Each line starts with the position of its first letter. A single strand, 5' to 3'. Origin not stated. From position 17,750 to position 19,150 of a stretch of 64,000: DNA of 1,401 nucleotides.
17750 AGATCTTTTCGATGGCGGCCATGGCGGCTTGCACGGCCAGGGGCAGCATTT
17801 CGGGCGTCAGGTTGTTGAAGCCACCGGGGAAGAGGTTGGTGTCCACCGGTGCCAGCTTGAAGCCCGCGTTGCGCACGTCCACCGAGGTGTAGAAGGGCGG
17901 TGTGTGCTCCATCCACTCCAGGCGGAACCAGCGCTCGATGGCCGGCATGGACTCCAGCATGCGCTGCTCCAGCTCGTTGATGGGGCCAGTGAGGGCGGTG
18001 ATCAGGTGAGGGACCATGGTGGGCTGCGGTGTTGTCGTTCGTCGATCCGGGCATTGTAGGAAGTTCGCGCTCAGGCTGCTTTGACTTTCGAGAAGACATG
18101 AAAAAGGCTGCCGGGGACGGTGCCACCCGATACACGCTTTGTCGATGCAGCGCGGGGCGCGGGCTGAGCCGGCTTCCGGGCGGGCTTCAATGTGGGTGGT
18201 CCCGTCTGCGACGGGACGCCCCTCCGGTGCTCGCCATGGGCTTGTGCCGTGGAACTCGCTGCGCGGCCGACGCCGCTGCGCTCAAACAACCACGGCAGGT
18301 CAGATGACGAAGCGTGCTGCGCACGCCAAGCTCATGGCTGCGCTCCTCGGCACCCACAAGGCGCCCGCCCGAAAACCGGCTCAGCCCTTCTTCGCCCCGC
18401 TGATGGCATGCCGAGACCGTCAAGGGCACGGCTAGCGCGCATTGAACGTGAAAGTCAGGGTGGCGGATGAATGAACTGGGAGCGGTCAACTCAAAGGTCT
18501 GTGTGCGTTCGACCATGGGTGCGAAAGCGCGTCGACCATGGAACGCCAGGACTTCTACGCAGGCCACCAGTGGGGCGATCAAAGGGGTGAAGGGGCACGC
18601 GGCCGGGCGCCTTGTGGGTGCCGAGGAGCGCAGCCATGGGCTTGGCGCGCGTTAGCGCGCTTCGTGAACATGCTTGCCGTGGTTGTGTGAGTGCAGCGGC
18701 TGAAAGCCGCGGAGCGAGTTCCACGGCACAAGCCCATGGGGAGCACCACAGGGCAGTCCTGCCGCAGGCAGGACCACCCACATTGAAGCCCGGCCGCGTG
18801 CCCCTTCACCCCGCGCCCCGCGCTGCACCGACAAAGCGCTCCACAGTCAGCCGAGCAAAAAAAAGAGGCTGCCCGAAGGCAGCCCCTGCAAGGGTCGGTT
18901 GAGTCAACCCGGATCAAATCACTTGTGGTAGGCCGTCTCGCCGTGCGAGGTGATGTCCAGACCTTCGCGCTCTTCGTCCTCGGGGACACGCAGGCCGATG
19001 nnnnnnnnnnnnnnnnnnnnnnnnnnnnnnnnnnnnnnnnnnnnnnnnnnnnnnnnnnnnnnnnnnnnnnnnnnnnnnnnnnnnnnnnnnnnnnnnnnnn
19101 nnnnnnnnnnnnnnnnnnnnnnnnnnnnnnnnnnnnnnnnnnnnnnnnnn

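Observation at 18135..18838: Two copies of a ~275-nt element whose stems covary: candidate uncharacterised structured RNA or ssDNA element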

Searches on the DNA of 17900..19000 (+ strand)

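Call 5: search_rna_families(source=window, start=17900, end=19000, threshold=evalue, max_evalue=10, show_alignments=3)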
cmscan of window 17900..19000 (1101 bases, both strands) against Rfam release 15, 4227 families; matches with E-value up to 10: 7.
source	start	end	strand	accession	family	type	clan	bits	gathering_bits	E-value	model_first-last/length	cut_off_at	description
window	18855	18887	-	RF00489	ctRNA_p42d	Gene; antisense;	-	22.5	50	0.04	1-46/46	no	ctRNA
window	18850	18919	-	RF00519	suhB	Gene; sRNA;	CL00108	21.9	41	0.068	1-77/77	no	Makes More Granules Regulator RNA (mmgR)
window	18857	18949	-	RF02869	ncS025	Gene; sRNA;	-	20.2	46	0.65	1-85/85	no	Burkholderia sRNA 25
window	18857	18914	-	RF01489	sbrA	Gene; sRNA;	-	16.1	45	3.1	1-71/71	no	Listeria sRNA sbrA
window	18518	18643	-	RF01974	H19_3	Gene; lncRNA;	-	15.5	46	3.5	1-116/116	no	H19 conserved region 3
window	18374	18398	-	RF01151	snoU82P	Gene; snRNA; snoRNA; CD-box;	-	14.5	42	0.67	1-55/55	no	Small nucleolar RNA U82P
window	18759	18840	-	RF02207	WT1-AS_5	Gene; lncRNA;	-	12.6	80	3.8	1-79/79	no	WT1 antisense RNA conserved region 5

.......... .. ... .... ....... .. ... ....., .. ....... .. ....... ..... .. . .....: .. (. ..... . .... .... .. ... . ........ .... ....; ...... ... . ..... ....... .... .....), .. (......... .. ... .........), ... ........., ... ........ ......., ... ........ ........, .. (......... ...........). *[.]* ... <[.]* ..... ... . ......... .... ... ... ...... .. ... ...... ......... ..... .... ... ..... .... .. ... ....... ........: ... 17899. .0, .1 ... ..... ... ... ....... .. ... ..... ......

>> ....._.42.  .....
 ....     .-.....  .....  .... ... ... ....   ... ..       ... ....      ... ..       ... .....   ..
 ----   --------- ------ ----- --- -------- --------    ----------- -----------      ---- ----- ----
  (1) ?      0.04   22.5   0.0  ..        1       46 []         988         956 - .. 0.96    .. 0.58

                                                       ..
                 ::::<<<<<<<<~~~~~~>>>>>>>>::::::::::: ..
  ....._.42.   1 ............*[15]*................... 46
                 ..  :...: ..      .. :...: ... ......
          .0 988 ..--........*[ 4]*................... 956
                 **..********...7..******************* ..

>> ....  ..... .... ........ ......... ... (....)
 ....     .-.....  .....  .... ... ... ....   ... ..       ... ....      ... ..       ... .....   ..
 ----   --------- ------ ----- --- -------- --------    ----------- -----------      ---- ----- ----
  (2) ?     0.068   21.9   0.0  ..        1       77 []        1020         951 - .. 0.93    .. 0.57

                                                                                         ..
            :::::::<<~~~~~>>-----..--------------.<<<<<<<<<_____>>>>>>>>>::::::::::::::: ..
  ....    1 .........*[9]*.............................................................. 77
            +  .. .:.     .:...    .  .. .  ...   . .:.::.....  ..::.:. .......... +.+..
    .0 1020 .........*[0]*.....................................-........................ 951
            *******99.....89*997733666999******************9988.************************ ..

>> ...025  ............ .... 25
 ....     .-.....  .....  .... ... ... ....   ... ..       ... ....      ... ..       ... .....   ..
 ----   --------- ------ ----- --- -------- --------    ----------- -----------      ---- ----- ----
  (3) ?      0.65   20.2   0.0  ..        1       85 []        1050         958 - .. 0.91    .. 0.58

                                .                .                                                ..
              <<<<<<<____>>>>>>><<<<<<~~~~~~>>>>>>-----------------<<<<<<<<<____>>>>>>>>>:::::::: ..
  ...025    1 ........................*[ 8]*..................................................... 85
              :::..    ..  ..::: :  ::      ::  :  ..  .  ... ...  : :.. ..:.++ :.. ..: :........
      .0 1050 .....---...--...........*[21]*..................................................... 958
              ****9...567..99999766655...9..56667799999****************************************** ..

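Call 12: search_dna_similar(query=window:18135-18411:+, collection=plasmids, mode=distant, max_rows=40, max_evalue=0.001)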
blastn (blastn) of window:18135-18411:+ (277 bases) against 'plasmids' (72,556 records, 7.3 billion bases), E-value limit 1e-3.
No match.

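Call 13: search_dna_similar(query=window:18135-18411:+, collection=phages, mode=distant, max_rows=20, max_evalue=0.001)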
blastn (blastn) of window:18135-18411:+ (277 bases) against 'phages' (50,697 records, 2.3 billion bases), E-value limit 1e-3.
No match.

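Call 50: build_rna_model(alignment_id=A2)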
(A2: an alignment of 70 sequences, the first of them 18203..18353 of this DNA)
Model R1 built from alignment A2 (70 sequences, 178 columns); structure: RNAalifold consensus.
model positions 154; base pairs 35; branch points 1; effective number of sequences 2.56; information 0.59 bits per position. Calibrated on 0.2 Mb of random sequence (short: E-values are rough).
structure used (alignment columns):
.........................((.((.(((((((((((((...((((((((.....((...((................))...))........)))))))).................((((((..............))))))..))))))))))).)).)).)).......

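Call 51: search_with_rna_model(model_id=R1, source=window, max_evalue=1, show_alignments=2)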
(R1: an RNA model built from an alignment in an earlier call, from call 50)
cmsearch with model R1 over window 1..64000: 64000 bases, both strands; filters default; matches with E-value up to 1: 2.
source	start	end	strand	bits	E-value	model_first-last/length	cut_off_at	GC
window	18203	18353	+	137.6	1.4e-28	1-154/154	no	0.7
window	18618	18770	-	135.5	3.8e-28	1-154/154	no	0.67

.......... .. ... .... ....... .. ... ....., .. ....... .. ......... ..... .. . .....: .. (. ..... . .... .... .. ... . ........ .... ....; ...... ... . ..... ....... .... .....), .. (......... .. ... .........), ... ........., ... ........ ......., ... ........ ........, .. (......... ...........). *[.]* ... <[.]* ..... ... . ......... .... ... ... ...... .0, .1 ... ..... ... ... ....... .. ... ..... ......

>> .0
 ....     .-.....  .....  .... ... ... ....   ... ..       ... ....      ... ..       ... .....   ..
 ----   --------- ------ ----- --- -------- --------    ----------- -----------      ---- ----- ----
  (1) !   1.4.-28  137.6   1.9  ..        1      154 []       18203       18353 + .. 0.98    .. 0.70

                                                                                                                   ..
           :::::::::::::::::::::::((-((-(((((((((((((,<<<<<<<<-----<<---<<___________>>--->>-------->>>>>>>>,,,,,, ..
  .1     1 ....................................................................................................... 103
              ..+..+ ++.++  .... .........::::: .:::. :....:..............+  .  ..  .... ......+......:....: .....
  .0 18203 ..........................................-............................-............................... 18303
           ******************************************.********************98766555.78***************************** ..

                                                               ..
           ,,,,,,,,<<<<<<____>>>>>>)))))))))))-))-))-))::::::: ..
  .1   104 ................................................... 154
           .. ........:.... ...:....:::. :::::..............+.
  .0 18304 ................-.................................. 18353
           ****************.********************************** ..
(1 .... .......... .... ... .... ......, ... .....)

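Call 52: search_with_rna_model(model_id=R1, sources=[L121, L122, L123, L124, L125, L126, L127, L128, L129, L130, L131, L132, L133, L134, L135, L136, L137, L138, L139, L140, L141, L142, L143, L144, L145, L146, L147, L148, L149, L150, L151, L152, L153, L154, L155, L156, L157, L158, L159, L160, L161, L162, L163, L164, L165, L166, L167, L168, L169, L170, L171, L172, L173, L174, L175, L176, L177, L178, L179, L180, L181, L182, L183, L184, L185, L186, L187, L188, L189, L190, L191, L192, L193, L194, L195, L196, L197, L198, L199, L200, L201, L202, L203, L204, L205, L206, L207, L208, L209, L210, L211, L212, L213, L214, L215, L216, L217, L218, L219, L220], max_evalue=0.001, make_alignment=true)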
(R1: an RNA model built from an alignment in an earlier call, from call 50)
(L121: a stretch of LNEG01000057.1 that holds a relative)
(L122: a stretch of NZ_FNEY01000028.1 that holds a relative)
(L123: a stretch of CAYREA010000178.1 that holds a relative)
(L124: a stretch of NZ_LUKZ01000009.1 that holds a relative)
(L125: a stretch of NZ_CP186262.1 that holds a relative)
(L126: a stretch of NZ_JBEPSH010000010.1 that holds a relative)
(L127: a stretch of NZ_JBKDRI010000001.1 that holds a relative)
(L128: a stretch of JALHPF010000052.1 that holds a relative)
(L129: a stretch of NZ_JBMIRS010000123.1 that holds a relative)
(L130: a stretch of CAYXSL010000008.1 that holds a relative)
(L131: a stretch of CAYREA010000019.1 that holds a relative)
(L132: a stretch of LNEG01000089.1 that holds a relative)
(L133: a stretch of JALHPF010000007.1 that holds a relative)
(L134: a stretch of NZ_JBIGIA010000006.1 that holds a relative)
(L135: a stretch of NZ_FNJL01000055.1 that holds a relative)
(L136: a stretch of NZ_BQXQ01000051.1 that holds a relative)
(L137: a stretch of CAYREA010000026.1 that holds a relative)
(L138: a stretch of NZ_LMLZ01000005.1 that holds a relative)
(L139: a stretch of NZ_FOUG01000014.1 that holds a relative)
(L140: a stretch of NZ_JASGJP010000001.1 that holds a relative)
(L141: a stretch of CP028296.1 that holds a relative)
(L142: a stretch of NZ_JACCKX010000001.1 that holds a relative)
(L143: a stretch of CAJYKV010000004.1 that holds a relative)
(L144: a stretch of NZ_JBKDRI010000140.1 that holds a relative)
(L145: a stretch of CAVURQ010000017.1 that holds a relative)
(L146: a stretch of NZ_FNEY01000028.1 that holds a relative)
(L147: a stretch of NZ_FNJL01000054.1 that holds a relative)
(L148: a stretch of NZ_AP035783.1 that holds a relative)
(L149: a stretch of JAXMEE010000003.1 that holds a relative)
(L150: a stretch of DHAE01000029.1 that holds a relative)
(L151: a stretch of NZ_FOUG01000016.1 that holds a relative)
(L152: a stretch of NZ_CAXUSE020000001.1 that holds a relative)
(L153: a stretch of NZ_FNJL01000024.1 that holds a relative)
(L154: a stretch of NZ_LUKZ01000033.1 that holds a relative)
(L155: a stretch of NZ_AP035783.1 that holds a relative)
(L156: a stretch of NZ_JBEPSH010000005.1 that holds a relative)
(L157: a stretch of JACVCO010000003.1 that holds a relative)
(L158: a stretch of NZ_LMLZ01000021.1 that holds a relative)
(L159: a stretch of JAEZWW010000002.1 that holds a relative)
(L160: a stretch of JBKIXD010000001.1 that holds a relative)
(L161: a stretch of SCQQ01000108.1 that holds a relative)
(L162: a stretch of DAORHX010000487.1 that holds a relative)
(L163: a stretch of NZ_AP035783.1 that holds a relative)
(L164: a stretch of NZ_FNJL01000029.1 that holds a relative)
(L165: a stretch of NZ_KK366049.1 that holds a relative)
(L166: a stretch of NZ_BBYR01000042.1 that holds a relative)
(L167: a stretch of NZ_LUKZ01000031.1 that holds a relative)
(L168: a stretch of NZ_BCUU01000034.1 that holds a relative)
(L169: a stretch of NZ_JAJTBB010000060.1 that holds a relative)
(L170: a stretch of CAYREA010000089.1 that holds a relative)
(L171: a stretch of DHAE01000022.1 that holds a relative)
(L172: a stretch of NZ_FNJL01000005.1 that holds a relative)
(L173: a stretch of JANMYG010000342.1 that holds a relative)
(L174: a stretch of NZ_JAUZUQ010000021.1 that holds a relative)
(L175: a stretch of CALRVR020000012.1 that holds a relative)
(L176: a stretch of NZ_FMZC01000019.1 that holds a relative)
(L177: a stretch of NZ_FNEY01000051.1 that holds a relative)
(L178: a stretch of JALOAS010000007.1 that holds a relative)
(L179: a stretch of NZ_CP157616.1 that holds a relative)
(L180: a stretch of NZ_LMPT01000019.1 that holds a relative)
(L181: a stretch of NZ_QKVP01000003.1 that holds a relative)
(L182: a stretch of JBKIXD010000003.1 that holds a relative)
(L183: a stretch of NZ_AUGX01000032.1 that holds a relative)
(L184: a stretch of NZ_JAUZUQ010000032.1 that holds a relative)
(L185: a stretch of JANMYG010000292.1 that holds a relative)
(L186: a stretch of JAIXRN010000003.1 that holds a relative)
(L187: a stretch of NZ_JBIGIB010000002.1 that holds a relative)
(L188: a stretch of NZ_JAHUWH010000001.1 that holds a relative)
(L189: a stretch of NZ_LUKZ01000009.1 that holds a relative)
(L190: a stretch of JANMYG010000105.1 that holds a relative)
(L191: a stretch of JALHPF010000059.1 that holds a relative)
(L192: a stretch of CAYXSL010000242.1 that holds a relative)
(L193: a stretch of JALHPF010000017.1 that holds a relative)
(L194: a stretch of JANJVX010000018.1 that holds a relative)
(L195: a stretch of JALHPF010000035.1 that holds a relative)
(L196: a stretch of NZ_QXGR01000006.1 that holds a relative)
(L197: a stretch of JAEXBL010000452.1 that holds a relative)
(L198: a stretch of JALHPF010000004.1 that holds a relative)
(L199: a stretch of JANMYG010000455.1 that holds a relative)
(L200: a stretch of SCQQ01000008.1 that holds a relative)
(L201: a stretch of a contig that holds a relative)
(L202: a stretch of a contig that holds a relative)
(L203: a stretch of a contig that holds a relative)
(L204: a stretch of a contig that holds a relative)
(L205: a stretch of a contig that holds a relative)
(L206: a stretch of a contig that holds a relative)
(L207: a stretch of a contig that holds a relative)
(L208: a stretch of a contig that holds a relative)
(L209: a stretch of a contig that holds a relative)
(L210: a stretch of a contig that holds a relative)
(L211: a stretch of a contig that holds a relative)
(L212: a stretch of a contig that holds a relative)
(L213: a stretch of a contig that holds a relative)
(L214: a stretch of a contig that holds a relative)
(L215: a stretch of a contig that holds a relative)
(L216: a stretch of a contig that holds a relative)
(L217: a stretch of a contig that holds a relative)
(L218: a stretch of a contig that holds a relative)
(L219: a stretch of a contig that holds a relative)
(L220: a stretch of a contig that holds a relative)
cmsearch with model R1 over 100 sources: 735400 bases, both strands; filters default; matches with E-value up to 0.001: 163.
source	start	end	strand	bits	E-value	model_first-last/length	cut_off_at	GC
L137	6637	6788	-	163.3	3.4e-33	1-154/154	no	0.66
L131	4591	4742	+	160.2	1.7e-32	1-154/154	no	0.69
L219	1056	1207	+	158.1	4.9e-32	1-154/154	no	0.69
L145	2103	2256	+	153.4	5.3e-31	1-154/154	no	0.68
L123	1806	1957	+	151.9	1.1e-30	1-154/154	no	0.69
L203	1365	1516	+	151.9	1.1e-30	1-154/154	no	0.65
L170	5891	6042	-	151.1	1.6e-30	1-154/154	no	0.7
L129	169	323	+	148.6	6e-30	1-154/154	no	0.7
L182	5312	5463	-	147.2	1.2e-29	1-154/154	no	0.72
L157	3140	3291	+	145.5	2.8e-29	1-154/154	no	0.69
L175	6383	6534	+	145.4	3e-29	1-154/154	no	0.77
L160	1500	1651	+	144.8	4.1e-29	1-154/154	no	0.77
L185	9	160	+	144.5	4.8e-29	1-154/154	no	0.71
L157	3415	3566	-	144.3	5.3e-29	1-154/154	no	0.71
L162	323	476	+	144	6.2e-29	1-154/154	no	0.73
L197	87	250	-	143.8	6.7e-29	1-154/154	no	0.68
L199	2559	2710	+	143.2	8.9e-29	1-154/154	no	0.7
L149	4021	4173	-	143.1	9.6e-29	1-154/154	no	0.71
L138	6138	6294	+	142.4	1.3e-28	1-154/154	no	0.69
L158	4118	4274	+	142.3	1.4e-28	1-154/154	no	0.66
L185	298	448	-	142.1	1.6e-28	1-154/154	no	0.7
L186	1590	1743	+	142.1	1.6e-28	1-154/154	no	0.75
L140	4671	4832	-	142.1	1.6e-28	1-154/154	no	0.7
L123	2074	2227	-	141.4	2.2e-28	1-154/154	no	0.7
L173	1532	1683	+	141.2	2.5e-28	1-154/154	no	0.7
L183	3150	3314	-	140.7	3.3e-28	1-154/154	no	0.67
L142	6151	6311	-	140.4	3.7e-28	1-154/154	no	0.73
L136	5726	5885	-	139.8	5.2e-28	1-154/154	no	0.73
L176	726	885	-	139.8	5.2e-28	1-154/154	no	0.73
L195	512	665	-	138.8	8.6e-28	1-154/154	no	0.71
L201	5598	5754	+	138.7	8.7e-28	1-154/154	no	0.75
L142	1960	2123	-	138.7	8.9e-28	1-154/154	no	0.68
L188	7759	7914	-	138.6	9.3e-28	1-154/154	no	0.7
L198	2208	2361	-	138.3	1.1e-27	1-154/154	no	0.71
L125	7106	7264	-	138.3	1.1e-27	1-154/154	no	0.71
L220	6436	6594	+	138.3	1.1e-27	1-154/154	no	0.71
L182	3627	3778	+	138.1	1.2e-27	1-154/154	no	0.77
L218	3931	4095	+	138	1.2e-27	1-154/154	no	0.73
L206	5582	5738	+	137.9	1.3e-27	1-154/154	no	0.75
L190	91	241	-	137.9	1.3e-27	1-154/154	no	0.72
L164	625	789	+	137.7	1.5e-27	1-154/154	no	0.75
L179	5739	5904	+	136.8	2.4e-27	1-154/154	no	0.72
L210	2147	2307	-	136.2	3.1e-27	1-154/154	no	0.73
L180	3339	3495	+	136.2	3.2e-27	1-154/154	no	0.71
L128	2541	2694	+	136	3.5e-27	1-154/154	no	0.73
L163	5182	5343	-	135.7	4e-27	1-154/154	no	0.72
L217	5647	5808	-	135.7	4e-27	1-154/154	no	0.72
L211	185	343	-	135.7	4e-27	1-154/154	no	0.74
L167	5961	6117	+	135.7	4e-27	1-154/154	no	0.75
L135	3364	3525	+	135.2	5.3e-27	1-154/154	no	0.72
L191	34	187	-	135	5.9e-27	1-154/154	no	0.73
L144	338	498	-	134.9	6e-27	1-154/154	no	0.71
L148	2891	3052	-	134.9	6.1e-27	1-154/154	no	0.72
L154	2284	2440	-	134.6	7.1e-27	1-154/154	no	0.75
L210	1857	2018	+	134.6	7.1e-27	1-154/154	no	0.7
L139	5523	5682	+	134.6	7.2e-27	1-154/154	no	0.7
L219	1324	1475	-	134.5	7.5e-27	1-154/154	no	0.74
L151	6836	6995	+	134.4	7.6e-27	1-154/154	no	0.69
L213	5255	5408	-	134.3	8e-27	1-154/154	no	0.71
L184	3723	3887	+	134.3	8.1e-27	1-154/154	no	0.74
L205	193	345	-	134.1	8.9e-27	1-154/154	no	0.73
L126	5712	5876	+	134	9.3e-27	1-154/154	no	0.65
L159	78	242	-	134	9.4e-27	1-154/154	no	0.69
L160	4588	4739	-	134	9.5e-27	1-154/154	no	0.74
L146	7287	7449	+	134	9.6e-27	1-154/154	no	0.72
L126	6183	6347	-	134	9.7e-27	1-154/154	no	0.64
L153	1644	1805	+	133.9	1e-26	1-154/154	no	0.73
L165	6856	7017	+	133.9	1e-26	1-154/154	no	0.72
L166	2360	2507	-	133.7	1.1e-26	1-154/154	no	0.75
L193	1786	1937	+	133.5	1.2e-26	1-154/154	no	0.74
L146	7580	7741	-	133.3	1.4e-26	1-154/154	no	0.73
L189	2365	2521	-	133.1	1.5e-26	1-154/154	no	0.76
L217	5311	5473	+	133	1.6e-26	1-154/154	no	0.74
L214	399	554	-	133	1.6e-26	1-154/154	no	0.72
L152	5538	5693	+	133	1.6e-26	1-154/154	no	0.74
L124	2230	2386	-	132.8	1.8e-26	1-154/154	no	0.75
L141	1415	1576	-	132.7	1.8e-26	1-154/154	no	0.73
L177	4926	5087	-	132.7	1.9e-26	1-154/154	no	0.73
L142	5788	5951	+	132.4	2.1e-26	1-154/154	no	0.7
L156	2570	2734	-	132.3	2.3e-26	1-154/154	no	0.61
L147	5238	5400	+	132.2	2.4e-26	1-154/154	no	0.74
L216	2819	2980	+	131.9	2.8e-26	1-154/154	no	0.73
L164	964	1126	-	131.8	2.8e-26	1-154/154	no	0.72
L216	3154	3316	-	131.4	3.6e-26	1-154/154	no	0.74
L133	577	730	-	131.3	3.8e-26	1-154/154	no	0.73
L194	5893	6053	+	130.8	4.8e-26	1-154/154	no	0.73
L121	4049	4206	+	130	7.4e-26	1-154/154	no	0.75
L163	4844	5006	+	129.9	7.7e-26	1-154/154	no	0.73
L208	31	195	-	129.1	1.2e-25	1-154/154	no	0.75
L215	3948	4100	-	129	1.2e-25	1-154/154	no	0.73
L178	7078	7247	+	128.9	1.3e-25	1-154/154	no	0.65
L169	124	282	+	128.9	1.3e-25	1-154/154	no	0.74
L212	6581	6743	+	128.7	1.4e-25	1-154/154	no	0.74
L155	8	169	-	128.5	1.5e-25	1-154/154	no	0.76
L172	2064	2228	-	128.4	1.6e-25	1-154/154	no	0.75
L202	7826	7987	-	128.4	1.7e-25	1-154/154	no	0.75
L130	2486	2646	+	128.3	1.7e-25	1-154/154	no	0.74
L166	318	465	+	128.2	1.8e-25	1-154/154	no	0.76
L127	335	495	-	128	2e-25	1-154/154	no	0.7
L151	7270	7430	-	127.9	2e-25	1-154/154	no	0.72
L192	190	346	-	127.9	2.1e-25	1-154/154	no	0.75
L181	5443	5603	+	127.7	2.3e-25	1-154/154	no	0.75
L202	7490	7653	+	127.3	2.8e-25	1-154/154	no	0.73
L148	2557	2719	+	127.3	2.9e-25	1-154/154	no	0.73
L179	6055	6217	-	127.1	3.2e-25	1-154/154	no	0.72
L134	5990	6141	-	127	3.3e-25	1-154/154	no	0.72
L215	3492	3645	+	126.2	5e-25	1-154/154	no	0.74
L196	3984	4144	+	125.5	6.9e-25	1-154/154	no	0.71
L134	5751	5897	+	125.5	7e-25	1-154/154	no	0.73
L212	6875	7036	-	125.4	7.6e-25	1-154/154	no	0.76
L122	7617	7778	-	125.1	8.5e-25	1-154/154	no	0.77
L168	7331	7492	-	124.9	9.6e-25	1-154/154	no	0.72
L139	5957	6117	-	124.6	1.1e-24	1-154/154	no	0.71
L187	1785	1931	+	124.5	1.2e-24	1-154/154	no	0.67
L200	2975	3136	-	124.3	1.3e-24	1-154/154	no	0.72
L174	1313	1477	-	124.3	1.3e-24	1-154/154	no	0.75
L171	5946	6105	+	123.9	1.6e-24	1-154/154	no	0.72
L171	6287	6448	-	123.8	1.7e-24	1-154/154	no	0.77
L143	1311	1472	+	123.6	1.8e-24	1-154/154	no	0.78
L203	1731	1873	-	122.9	2.6e-24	1-154/154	no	0.64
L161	5939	6101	-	121.5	5.4e-24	1-154/154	no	0.72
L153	1978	2137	-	121.5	5.4e-24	1-154/154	no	0.73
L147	5573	5711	-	121.3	6e-24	24-154/154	5'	0.73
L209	670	828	+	119.4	1.5e-23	1-154/154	no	0.69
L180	3639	3798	-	119.2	1.7e-23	1-154/154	no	0.67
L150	7112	7273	-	118.6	2.3e-23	1-154/154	no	0.77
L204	2203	2359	-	118.2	2.8e-23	1-154/154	no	0.75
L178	7352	7518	-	117.2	4.8e-23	1-154/154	no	0.72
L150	6768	6927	+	115.6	1.1e-22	1-154/154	no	0.74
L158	4419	4578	-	115.5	1.1e-22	1-154/154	no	0.69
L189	2054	2213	+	114.2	2.1e-22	1-154/154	no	0.69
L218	4279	4438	-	113.8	2.6e-22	1-154/154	no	0.76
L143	1656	1815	-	112.4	5.3e-22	1-154/154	no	0.74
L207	1935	2097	+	112.1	6.1e-22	1-154/154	no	0.72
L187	2029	2172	-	111.9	6.9e-22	1-154/154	no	0.72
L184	4074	4232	-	111.9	7e-22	1-154/154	no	0.75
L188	7450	7607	+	111.6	8e-22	1-154/154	no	0.72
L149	3712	3873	+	111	1.1e-21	1-154/154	no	0.72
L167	6282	6441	-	110.8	1.2e-21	1-154/154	no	0.71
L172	1723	1882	+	108.7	3.6e-21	1-154/154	no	0.74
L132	7158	7303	+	107.9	5.2e-21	1-154/154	no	0.72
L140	4382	4541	+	107.7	5.7e-21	1-154/154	no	0.73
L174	969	1128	+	107.7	5.9e-21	1-154/154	no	0.75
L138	6693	6851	-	105.5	1.8e-20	1-154/154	no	0.72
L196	4298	4457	-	101.7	1.2e-19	1-154/154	no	0.72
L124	1910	2068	+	101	1.8e-19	1-154/154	no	0.73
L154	1975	2132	+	100.7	2e-19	1-154/154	no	0.72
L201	5906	6063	-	100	2.8e-19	1-154/154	no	0.73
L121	4427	4586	-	99.8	3.2e-19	1-154/154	no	0.73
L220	6757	6917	-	99.3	4.1e-19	1-154/154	no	0.75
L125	6800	6960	+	98.4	6.5e-19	1-154/154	no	0.71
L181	5751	5910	-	98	7.9e-19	1-154/154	no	0.69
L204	1887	2048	+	94.6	4.4e-18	1-154/154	no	0.71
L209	973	1132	-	93.5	7.8e-18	1-154/154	no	0.71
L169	440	599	-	92.7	1.2e-17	1-154/154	no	0.73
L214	77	237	+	90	4.4e-17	1-154/154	no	0.76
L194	6167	6301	-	83.8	1e-15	20-154/154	5'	0.7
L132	7467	7626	-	81.3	3.7e-15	1-154/154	no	0.76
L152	5864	6022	-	75.4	7.5e-14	1-154/154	no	0.74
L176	462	584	+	74.9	9.5e-14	1-154/154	no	0.73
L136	5468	5590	+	74.2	1.3e-13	1-154/154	no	0.72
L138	6303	6401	+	50.6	2.1e-08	37-133/154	no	0.65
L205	1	68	+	49.7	3.2e-08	88-154/154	5'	0.74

Alignment A3: 150 matches aligned to the model, 186 columns, each read 5' to 3' on its own strand. Consensus structure (alignment columns), stored with it:
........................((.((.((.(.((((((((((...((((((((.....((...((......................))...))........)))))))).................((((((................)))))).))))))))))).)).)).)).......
